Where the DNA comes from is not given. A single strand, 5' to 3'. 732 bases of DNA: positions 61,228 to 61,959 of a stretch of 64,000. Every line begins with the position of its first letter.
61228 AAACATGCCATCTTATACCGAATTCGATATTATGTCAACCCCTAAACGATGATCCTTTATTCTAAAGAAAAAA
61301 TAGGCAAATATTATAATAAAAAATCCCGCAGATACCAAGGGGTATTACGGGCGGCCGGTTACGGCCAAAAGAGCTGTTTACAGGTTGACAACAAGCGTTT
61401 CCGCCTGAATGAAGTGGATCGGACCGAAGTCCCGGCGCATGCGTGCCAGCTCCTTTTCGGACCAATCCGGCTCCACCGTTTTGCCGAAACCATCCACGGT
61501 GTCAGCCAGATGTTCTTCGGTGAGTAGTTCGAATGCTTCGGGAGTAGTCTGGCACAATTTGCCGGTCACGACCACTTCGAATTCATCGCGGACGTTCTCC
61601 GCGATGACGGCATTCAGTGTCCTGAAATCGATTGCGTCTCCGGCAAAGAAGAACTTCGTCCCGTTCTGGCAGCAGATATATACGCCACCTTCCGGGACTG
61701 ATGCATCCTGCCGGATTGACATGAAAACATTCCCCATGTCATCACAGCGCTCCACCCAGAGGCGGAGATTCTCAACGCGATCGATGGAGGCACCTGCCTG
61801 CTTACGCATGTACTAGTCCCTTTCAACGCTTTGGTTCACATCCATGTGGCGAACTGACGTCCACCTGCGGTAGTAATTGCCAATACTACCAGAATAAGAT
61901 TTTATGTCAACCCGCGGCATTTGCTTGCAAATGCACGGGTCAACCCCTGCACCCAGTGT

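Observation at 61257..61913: A GC-rich gene is inserted just upstream of pilB with a 12-bp target-site-like duplication that copies the promoter -35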

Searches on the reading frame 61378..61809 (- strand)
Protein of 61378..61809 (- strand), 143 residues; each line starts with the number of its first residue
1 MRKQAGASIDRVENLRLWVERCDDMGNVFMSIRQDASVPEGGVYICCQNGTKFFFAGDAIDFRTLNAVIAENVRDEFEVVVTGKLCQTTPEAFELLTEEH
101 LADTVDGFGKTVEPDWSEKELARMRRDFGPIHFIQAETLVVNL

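Call 5: search_protein_families(library=pfam, proteins=[window:61378-61809:-], max_evalue=1)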
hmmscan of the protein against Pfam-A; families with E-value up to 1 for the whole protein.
window:61378-61809:- (143 aa): 0 families

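Call 11: search_protein_families(library=phrogs, proteins=[window:61378-61809:-], max_evalue=1)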
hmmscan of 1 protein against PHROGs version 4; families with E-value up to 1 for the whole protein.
window:61378-61809:- (143 aa): 1 family
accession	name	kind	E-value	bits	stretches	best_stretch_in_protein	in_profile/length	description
phrog_29360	-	unknown function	0.02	16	0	50-81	28-60/61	-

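Call 12: search_protein_families(library=ncbifam, proteins=[window:61378-61809:-], max_evalue=1)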
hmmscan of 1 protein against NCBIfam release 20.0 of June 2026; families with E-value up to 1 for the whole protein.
window:61378-61809:- (143 aa): 1 family
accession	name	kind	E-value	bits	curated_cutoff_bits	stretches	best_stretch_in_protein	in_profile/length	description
NF002936.2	PRK03580.1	equivalog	0.086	12.2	500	1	22-58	31-64/261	crotonobetainyl-CoA hydratase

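Call 13: search_protein_families(library=padloc, proteins=[window:61378-61809:-], max_evalue=1)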
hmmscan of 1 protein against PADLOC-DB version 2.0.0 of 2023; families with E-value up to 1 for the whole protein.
window:61378-61809:- (143 aa): 0 families

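Call 14: find_homologous_proteins(query=window:61378-61809:-, max_evalue=0.01)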
Query window:61378-61809:- (143 aa): 6 proteins with E <= 0.01 among 20 candidates.
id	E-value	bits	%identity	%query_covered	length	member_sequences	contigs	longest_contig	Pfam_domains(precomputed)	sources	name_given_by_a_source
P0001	5.7e-81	287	92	100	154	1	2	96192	-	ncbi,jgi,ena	ncbi:MAG: hypothetical protein WCT33_02180 [Patescibacteria group bacterium]|jgi:hypothetical protei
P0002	5.4e-70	252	100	80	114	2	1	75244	-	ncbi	ncbi:MAG: hypothetical protein WCT13_02755 [Patescibacteria group bacterium]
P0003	2.4e-59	217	71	97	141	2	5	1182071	-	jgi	jgi:hypothetical protein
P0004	2.5e-59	217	70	100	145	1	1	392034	-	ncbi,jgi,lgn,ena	ncbi:MAG: hypothetical protein WCW66_00095 [Patescibacteria group bacterium]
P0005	1.9e-54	201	62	100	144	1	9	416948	-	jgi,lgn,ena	jgi:hypothetical protein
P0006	9.7e-49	183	58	100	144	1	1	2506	-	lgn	-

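Call 15: find_encoding_contigs(protein=P0001, flank=6000, max_places=4)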
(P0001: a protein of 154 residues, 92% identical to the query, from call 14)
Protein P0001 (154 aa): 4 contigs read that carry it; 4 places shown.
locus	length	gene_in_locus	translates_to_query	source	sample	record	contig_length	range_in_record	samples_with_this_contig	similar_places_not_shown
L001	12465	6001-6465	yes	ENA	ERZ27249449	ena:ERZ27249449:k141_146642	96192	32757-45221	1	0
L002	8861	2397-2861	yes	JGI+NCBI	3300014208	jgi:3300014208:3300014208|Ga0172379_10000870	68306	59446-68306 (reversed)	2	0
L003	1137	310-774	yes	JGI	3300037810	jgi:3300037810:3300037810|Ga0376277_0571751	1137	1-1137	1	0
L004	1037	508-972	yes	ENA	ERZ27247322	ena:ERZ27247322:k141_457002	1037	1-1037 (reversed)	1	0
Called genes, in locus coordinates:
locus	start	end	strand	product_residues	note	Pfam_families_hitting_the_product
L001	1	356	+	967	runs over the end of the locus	PF00580:UvrD-helicase, PF01443:Viral_helicase1 (faint), PF13245:AAA_19, PF13361:UvrD_C, PF13538:UvrD_C_2 (faint), PF12705:PDDEXK_1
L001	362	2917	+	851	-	PF00690:Cation_ATPase_N, PF00122:E1-E2_ATPase, PF00702:Hydrolase, PF13246:Cation_ATPase, PF00689:Cation_ATPase_C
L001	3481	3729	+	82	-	PF14242:DUF4342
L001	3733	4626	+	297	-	PF02463:SMC_N (weak), PF00005:ABC_tran, PF13304:AAA_21, PF13732:DrrA1-3_C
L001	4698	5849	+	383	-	PF12698:ABC2_membrane_3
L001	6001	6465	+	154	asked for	-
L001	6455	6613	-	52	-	-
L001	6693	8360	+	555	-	PF05157:MshEN, PF00437:T2SSE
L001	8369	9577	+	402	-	PF00482:T2SSF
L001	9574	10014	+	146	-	-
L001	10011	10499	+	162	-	-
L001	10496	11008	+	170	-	-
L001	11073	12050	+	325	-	PF00092:VWA, PF13519:VWA_2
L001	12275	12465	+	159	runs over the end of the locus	-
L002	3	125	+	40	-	?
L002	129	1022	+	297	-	PF02463:SMC_N (weak), PF00005:ABC_tran, PF13304:AAA_21, PF13732:DrrA1-3_C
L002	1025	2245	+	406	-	PF12679:ABC2_membrane_2, PF12698:ABC2_membrane_3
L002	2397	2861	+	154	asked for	-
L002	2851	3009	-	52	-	-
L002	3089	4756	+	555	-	PF05157:MshEN, PF00437:T2SSE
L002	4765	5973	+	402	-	PF00482:T2SSF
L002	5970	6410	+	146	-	-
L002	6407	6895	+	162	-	-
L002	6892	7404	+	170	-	-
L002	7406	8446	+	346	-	PF00092:VWA, PF13519:VWA_2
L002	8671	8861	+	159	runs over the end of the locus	-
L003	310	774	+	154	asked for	-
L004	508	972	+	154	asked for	-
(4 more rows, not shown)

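Call 16: find_encoding_contigs(protein=P0003, flank=6000, max_places=5)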
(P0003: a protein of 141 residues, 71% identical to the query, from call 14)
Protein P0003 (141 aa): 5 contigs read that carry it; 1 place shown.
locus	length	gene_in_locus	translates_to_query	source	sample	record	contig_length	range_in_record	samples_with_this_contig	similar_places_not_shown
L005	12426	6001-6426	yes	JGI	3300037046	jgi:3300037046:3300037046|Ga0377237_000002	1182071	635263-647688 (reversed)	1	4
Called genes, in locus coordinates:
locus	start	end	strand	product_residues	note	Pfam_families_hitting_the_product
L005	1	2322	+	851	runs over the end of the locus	PF00690:Cation_ATPase_N, PF00122:E1-E2_ATPase, PF00702:Hydrolase, PF13246:Cation_ATPase, PF00689:Cation_ATPase_C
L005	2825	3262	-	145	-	-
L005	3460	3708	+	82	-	PF14242:DUF4342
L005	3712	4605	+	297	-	PF02463:SMC_N (weak), PF00005:ABC_tran, PF13304:AAA_21, PF13732:DrrA1-3_C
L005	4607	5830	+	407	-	PF12679:ABC2_membrane_2, PF12698:ABC2_membrane_3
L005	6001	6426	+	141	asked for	-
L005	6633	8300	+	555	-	PF05157:MshEN, PF00437:T2SSE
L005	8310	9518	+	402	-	PF00482:T2SSF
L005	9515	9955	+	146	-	-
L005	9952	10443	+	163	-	-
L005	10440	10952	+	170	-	-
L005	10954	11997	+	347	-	PF00092:VWA, PF13519:VWA_2 (weak)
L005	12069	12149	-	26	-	-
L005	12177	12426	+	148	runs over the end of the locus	-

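Call 17: find_encoding_contigs(protein=P0004, flank=6000, max_places=4)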
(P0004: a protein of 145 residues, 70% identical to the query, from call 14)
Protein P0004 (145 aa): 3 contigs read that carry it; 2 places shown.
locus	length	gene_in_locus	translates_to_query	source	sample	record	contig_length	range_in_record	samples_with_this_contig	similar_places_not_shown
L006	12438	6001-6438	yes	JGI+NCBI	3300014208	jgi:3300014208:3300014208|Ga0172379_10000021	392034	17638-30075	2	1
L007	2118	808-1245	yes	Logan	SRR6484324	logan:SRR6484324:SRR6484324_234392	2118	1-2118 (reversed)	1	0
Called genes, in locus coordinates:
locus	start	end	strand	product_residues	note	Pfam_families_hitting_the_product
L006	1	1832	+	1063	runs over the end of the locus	PF07504:FTP, PF01447:Peptidase_M4 (faint), PF02868:Peptidase_M4_C, PF01839:FG-GAP (faint), PF23743:Beta-prop_BBS7 (faint), PF13517:FG-GAP_3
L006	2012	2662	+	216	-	-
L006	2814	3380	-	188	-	-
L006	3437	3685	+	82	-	PF14242:DUF4342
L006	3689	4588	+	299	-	PF02463:SMC_N (weak), PF00005:ABC_tran, PF13304:AAA_21, PF13732:DrrA1-3_C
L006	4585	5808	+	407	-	PF12679:ABC2_membrane_2, PF12698:ABC2_membrane_3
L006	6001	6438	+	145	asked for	-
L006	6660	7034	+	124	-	-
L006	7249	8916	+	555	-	PF05157:MshEN, PF04851:ResIII (faint), PF00437:T2SSE, PF20720:nSTAND3 (faint)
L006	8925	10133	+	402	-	PF00482:T2SSF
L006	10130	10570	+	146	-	-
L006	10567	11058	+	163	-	-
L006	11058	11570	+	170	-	-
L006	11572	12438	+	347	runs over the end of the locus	PF00092:VWA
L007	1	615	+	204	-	?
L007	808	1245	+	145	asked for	-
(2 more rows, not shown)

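Call 30: search_solved_structures(query=A2, max_evalue=10)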
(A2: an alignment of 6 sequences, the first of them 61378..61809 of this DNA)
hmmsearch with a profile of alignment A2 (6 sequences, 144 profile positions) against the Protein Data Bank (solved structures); distinct sequences matched with E-value up to 10: 14.
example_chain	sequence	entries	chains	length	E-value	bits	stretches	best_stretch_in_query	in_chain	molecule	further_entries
5gj9_A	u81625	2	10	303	0.013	18.4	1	36-96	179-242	1-aminocyclopropane-1-carboxylate oxidase 2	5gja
9sh3_A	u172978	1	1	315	0.018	18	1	37-97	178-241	aminocyclopropanecarboxylate oxidase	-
9sbe_A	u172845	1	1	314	0.018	18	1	37-97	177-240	aminocyclopropanecarboxylate oxidase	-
9rwo_A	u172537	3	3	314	0.018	18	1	37-97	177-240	aminocyclopropanecarboxylate oxidase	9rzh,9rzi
9rsy_A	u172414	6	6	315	0.018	17.9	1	37-97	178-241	aminocyclopropanecarboxylate oxidase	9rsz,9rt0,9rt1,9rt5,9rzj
8ebt_J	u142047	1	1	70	0.15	15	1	83-128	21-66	Centrin-2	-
9sh4_A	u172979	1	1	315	0.15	14.9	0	37-97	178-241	aminocyclopropanecarboxylate oxidase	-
2a4j_A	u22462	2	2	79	0.19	14.6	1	82-128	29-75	Centrin 2 | Centrin-2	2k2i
1m39_A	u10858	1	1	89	0.25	14.3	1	82-128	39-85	Caltractin, isoform 1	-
1w9y_A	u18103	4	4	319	0.41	13.5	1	36-95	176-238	1-AMINOCYCLOPROPANE-1-CARBOXYLATE OXIDASE 1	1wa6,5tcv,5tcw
28js_K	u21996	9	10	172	0.79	12.6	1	83-128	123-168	Centrin-2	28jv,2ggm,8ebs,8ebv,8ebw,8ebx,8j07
5ojg_A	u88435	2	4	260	0.8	12.6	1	65-123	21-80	Dehydrogenase/reductase SDR family member 4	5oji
5z11_A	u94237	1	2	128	1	12.2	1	24-58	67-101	CD8 alpha chain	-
6mro_A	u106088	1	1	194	1.3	12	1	75-121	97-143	methyl transferase from Methanosarcina acetivorans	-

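Call 39: predict_structure(alignment_id=A2)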
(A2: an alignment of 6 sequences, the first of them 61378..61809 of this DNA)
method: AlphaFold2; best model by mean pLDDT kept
length: 143 residues; sequences in the alignment: 6
mean_pLDDT: 53.1   pTM: 0.51
mean pLDDT of the five models: 53.1, 50.3, 50.0, 48.9, 46.9
residues with pLDDT >= 90: 0; 70-90: 27; 50-70: 51; < 50: 65
segments of 3 or more residues with pLDDT < 50: 1-8, 22-41, 89-124
pLDDT, mean of each block of 10 residues (from residue 1): 38 65 42 33 56 70 65 65 63 36 37 44 50 75 72
secondary structure, 60 per line:
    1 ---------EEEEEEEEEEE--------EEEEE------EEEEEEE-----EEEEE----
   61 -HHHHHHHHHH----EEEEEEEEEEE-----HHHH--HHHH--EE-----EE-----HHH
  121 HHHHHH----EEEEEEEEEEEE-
elements in order: E10-20 E29-33 E40-46 E52-56 H62-71 E76-86 H92-95 H98-101 H118-126 E131-142

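Call 42: search_protein_representatives(alignment_id=A2)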
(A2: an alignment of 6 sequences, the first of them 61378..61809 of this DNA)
Query: 6 sequences, 144 profile positions. Proteins with E-value up to 0.001 (for the whole library): 4; up to 1e-10: 3; up to 1e-30: 2. The best 4 are listed.
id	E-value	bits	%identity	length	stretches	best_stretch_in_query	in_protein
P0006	6.3e-73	259.4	-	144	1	1-144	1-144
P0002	6.5e-59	214.0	-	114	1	30-144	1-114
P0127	1.4e-13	67.0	-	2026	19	47-92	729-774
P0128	2.6e-04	36.9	-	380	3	33-82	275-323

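Call 43: search_protein_families(library=pfam, proteins=[P0127, P0128], max_evalue=0.01)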
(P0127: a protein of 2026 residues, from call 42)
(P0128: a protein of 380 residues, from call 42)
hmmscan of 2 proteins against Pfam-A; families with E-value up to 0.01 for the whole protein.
P0127 (2026 aa): 7 families
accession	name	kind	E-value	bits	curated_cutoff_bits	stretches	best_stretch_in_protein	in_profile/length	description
PF23237.1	HYR_4C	-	9.9e-53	176.7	27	0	1530-1593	9-73/73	HYR-like domain with 4 cysteines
PF18128.7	HydF_dimer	-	1.8e-16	60.4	23.4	0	345-381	13-49/99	Hydrogen maturase F dimerization domain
PF19083.5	DUF5774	-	2e-15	57.5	25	0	262-303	50-91/123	Family of unknown function (DUF5774)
PF02494.22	HYR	-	4.4e-14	53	21.7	1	109-198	1-81/81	HYR domain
PF13940.11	Ldr_toxin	-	8.6e-12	45.4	27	0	293-308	13-28/35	Toxin Ldr, type I toxin-antitoxin system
PF18792.6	UspA1_rep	-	5.8e-06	26.6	27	0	213-223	1-11/13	Ubiquitous surface protein adhesin repeat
PF16403.11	Bact_surface_Ig-like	-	0.009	16.5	27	0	178-198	51-71/71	Bacterial surface protein, Ig-like domain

P0128 (380 aa): 9 families
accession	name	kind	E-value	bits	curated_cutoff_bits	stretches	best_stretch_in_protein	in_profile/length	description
PF14312.12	FG-GAP_2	-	3.7e-23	81.9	23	5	117-154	17-49/49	FG-GAP repeat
PF22039.1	HUTI_composite_bact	-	7.9e-07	29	25.5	0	194-203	7-16/26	Imidazolonepropionase-like composite domain, bacteria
PF21175.2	RecR_C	-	4.5e-06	26.4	22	0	229-242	2-15/24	RecR, C-terminal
PF22268.1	DUF6954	-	0.00033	20.7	27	0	239-263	6-30/58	Family of unknown function (DUF6954)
PF24817.1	WD40_WDHD1_1st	-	0.00036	20.2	109.9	0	322-342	91-111/291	WDHD1 first WD40 domain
PF19565.4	DUF6087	-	0.0013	19.4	27.1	0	86-104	45-63/99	Family of unknown function (DUF6087)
PF13540.12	RCC1_2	-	0.0021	18.3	22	0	185-203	8-26/30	Regulator of chromosome condensation (RCC1) repeat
PF00400.38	WD40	-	0.006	17.5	27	0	321-339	15-33/39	WD domain, G-beta repeat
PF21061.3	Reovirus_L2_7th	-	0.0062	16.9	27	0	232-279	8-55/99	Reovirus core-spike protein lambda-2 (L2), 7th domain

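Call 48: find_encoding_contigs(protein=P0005, flank=6000, max_places=3)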
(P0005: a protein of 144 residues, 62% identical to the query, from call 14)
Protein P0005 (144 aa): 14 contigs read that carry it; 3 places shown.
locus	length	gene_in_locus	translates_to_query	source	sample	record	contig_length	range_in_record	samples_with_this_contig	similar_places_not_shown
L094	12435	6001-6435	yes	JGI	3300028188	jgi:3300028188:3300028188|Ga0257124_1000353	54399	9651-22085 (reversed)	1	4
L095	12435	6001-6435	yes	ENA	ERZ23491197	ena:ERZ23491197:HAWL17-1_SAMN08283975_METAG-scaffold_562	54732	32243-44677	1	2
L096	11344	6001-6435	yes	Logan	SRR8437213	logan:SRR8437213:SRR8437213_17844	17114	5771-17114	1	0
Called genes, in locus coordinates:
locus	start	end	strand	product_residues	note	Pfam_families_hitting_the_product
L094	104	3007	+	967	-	PF00580:UvrD-helicase, PF01443:Viral_helicase1 (faint), PF13245:AAA_19, PF13604:AAA_30 (faint), PF13361:UvrD_C, PF13538:UvrD_C_2 (faint), PF12705:PDDEXK_1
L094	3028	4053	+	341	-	PF00224:PK, PF03328:HpcH_HpaI (weak)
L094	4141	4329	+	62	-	-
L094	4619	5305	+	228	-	-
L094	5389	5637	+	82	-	PF14242:DUF4342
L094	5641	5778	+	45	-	-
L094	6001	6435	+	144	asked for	-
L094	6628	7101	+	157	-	-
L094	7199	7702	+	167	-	-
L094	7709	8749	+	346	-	PF02912:Phe_tRNA-synt_N, PF01409:tRNA-synt_2d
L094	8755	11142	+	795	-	PF01588:tRNA_bind, PF03483:B3_4, PF03484:B5, PF17759:tRNA_synthFbeta, PF03147:FDX-ACB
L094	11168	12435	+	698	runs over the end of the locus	PF02518:HATPase_c, PF00204:DNA_gyraseB, PF01751:Toprim, PF00986:DNA_gyraseB_C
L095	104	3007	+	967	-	PF00580:UvrD-helicase, PF01443:Viral_helicase1 (faint), PF13245:AAA_19, PF13604:AAA_30 (faint), PF13361:UvrD_C, PF13538:UvrD_C_2 (faint), PF12705:PDDEXK_1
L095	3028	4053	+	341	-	PF00224:PK, PF03328:HpcH_HpaI (weak)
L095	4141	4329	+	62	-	-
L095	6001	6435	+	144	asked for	-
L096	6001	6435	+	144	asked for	-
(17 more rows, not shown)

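Call 49: find_encoding_contigs(protein=P0006, flank=3000, max_places=2)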
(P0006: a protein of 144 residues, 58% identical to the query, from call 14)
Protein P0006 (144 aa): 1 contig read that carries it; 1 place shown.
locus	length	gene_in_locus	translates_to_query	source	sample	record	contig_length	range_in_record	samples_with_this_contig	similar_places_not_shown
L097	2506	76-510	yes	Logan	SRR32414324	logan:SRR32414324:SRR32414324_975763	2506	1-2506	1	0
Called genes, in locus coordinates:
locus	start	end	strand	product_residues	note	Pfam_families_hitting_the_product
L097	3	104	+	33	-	?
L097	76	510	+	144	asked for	-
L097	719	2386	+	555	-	PF05157:MshEN, PF00437:T2SSE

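Call 61: find_related_loci(query=A2, collection=viral_contigs, flank=5000)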
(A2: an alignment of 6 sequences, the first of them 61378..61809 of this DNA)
Query A2 (143 aa) in viral_contigs; peptide patterns used: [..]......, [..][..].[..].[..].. (x = any residue, [..] = any of these).
38 stretches matched a pattern, but none encodes a relative of the query by tblastn (E <= 1e-3).

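Call 69: search_protein_families(library=pfam, proteins=[L006:6660-7034:+], max_evalue=0.01)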
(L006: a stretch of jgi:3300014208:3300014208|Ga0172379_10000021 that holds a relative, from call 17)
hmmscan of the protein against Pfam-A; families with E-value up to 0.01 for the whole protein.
L006:6660-7034:+ (124 aa): 0 families
